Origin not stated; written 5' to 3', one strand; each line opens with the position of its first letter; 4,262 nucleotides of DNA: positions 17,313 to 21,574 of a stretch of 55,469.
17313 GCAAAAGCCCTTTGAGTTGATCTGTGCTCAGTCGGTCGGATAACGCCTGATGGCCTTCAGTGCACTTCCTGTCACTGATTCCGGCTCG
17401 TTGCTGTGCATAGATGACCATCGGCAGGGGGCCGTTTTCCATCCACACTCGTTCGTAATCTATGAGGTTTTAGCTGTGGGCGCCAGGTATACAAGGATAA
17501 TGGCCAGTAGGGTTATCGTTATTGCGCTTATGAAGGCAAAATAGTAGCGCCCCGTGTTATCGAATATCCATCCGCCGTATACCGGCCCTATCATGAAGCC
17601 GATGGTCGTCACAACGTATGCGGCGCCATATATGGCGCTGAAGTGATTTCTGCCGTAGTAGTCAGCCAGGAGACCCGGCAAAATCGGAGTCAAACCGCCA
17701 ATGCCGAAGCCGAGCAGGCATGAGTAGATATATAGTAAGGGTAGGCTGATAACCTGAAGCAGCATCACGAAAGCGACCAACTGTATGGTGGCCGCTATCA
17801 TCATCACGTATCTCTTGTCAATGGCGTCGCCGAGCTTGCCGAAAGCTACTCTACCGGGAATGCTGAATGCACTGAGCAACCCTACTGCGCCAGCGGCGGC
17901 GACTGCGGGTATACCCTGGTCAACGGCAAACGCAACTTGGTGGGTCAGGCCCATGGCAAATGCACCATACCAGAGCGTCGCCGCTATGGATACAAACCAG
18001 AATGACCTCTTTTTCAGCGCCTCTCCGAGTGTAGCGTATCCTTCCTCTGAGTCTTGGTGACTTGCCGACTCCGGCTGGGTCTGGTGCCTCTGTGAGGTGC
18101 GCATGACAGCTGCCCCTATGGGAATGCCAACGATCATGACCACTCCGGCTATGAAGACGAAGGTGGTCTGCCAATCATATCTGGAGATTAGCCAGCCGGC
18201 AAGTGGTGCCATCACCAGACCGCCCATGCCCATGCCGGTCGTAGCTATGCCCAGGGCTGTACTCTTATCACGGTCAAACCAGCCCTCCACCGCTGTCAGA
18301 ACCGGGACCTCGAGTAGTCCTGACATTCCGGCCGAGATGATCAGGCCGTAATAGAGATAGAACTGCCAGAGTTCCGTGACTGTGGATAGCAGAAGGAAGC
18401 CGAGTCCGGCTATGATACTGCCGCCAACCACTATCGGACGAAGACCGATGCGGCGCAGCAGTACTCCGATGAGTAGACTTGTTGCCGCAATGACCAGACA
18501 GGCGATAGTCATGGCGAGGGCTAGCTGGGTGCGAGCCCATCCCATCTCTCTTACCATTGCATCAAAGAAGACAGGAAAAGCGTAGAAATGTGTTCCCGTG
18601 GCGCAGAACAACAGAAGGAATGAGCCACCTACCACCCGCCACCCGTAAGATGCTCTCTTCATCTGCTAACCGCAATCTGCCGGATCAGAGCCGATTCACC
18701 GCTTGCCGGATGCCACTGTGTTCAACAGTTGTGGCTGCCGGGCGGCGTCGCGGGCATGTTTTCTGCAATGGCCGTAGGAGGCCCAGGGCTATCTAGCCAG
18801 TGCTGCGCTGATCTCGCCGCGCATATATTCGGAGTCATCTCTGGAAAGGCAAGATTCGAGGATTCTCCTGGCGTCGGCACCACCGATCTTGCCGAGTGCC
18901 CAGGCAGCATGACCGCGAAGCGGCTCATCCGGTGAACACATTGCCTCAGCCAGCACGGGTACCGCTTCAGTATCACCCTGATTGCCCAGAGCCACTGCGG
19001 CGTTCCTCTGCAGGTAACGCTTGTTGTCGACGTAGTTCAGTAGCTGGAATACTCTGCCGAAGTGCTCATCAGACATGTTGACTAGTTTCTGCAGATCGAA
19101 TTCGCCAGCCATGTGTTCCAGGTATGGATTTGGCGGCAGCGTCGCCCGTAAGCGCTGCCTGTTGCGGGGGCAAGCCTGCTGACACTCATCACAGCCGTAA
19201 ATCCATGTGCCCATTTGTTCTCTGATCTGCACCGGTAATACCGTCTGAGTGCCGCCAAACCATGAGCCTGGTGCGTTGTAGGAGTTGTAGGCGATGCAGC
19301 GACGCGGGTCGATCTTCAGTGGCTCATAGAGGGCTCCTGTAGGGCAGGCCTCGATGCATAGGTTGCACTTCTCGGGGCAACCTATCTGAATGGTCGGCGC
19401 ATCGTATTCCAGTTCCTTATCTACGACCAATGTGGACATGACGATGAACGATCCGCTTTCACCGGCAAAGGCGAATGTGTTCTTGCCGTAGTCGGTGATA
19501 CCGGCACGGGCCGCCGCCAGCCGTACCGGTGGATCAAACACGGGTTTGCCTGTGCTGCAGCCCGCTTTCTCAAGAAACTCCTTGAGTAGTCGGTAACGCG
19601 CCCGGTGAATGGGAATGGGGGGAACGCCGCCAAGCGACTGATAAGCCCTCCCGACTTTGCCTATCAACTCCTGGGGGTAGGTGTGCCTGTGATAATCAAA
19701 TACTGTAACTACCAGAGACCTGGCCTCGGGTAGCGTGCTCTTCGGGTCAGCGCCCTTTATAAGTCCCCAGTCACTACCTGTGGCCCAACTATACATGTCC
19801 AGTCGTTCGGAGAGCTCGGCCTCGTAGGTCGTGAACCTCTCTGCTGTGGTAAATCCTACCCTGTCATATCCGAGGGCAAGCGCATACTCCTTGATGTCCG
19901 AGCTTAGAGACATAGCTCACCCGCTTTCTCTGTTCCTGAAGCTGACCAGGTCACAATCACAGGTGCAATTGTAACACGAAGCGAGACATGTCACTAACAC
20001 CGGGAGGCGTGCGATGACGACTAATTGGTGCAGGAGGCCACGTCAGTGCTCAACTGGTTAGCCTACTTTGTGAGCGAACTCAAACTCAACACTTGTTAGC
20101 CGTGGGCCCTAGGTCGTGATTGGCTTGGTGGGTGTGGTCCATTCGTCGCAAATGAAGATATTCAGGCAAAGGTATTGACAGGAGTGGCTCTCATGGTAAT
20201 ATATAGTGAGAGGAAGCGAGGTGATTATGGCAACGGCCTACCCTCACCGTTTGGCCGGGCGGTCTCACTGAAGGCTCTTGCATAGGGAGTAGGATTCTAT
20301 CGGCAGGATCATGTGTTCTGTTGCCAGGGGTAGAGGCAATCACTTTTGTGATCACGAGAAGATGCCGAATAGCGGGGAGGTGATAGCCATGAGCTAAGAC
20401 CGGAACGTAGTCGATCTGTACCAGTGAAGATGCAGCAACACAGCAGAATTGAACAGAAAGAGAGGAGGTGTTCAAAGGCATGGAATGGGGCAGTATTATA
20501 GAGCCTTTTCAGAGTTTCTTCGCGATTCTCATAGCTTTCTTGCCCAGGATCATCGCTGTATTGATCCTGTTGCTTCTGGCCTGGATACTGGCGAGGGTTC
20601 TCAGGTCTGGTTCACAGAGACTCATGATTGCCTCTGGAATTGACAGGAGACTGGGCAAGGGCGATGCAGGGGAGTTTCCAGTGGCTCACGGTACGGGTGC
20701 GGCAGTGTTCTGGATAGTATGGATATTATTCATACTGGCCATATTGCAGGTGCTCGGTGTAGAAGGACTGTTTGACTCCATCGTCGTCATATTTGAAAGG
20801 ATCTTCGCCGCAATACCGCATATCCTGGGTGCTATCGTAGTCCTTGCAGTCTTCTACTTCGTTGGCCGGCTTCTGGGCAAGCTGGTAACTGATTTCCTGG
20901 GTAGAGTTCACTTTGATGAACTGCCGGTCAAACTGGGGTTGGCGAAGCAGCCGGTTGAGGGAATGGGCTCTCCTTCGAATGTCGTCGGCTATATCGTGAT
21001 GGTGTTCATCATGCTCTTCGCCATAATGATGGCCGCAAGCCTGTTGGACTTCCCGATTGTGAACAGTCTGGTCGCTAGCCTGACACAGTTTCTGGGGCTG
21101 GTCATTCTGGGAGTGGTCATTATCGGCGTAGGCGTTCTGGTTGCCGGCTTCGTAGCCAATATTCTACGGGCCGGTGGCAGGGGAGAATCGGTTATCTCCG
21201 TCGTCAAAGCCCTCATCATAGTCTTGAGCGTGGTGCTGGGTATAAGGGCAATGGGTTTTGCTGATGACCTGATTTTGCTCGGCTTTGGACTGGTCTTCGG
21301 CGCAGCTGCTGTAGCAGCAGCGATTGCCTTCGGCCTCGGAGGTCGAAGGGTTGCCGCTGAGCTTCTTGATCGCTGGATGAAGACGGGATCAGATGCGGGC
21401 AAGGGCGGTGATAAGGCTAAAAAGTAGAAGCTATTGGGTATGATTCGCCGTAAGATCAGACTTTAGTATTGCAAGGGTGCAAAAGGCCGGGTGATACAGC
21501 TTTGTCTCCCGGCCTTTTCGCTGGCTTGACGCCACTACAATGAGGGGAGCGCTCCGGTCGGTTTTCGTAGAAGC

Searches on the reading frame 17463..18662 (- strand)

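Call 48: search_protein_families(library=pfam, proteins=[window:17463-18662:-], max_evalue=0.001)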
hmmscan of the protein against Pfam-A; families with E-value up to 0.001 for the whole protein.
window:17463-18662:- (400 aa): 2 families
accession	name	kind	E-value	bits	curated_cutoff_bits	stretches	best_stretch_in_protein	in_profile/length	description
PF07690.21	MFS_1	-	9.4e-49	166.6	33.4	2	15-301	2-285/347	Major Facilitator Superfamily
PF00083.30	Sugar_tr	-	0.00019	20.9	22.3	1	239-395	43-192/452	Sugar (and other) transporter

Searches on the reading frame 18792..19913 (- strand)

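Call 48: search_protein_families(library=pfam, proteins=[window:18792-19913:-], max_evalue=0.001)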
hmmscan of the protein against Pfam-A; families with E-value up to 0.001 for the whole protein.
window:18792-19913:- (374 aa): 6 families
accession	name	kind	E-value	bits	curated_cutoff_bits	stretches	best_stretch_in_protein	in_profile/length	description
PF13646.12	HEAT_2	-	3e-16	59.9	27.7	1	296-373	11-88/88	HEAT repeats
PF13484.11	Fer4_16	-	7e-14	52.8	30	1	181-251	3-66/66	4Fe-4S double cluster binding domain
PF03130.22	HEAT_PBS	-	1.2e-06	28.9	20.9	0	302-324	2-24/27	PBS lyase HEAT-like repeat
PF00037.32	Fer4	-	5.9e-05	23.1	21.1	0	182-196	10-24/24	4Fe-4S binding domain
PF00514.29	Arm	-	0.00011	22.5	20.6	0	317-342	13-38/41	Armadillo/beta-catenin-like repeat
PF13513.12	HEAT_EZ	-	0.0002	22.3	27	1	315-343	27-55/55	HEAT-like repeat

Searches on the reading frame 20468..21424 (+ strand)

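Call 48: search_protein_families(library=pfam, proteins=[window:20468-21424:+], max_evalue=0.001)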
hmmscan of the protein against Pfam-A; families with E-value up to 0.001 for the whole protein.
window:20468-21424:+ (319 aa): 1 family
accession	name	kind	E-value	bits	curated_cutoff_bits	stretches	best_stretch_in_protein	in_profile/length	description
PF05552.17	MS_channel_1st_1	-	6.4e-21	74.4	22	2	12-61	1-50/50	Mechanosensitive ion channel, conserved TM helix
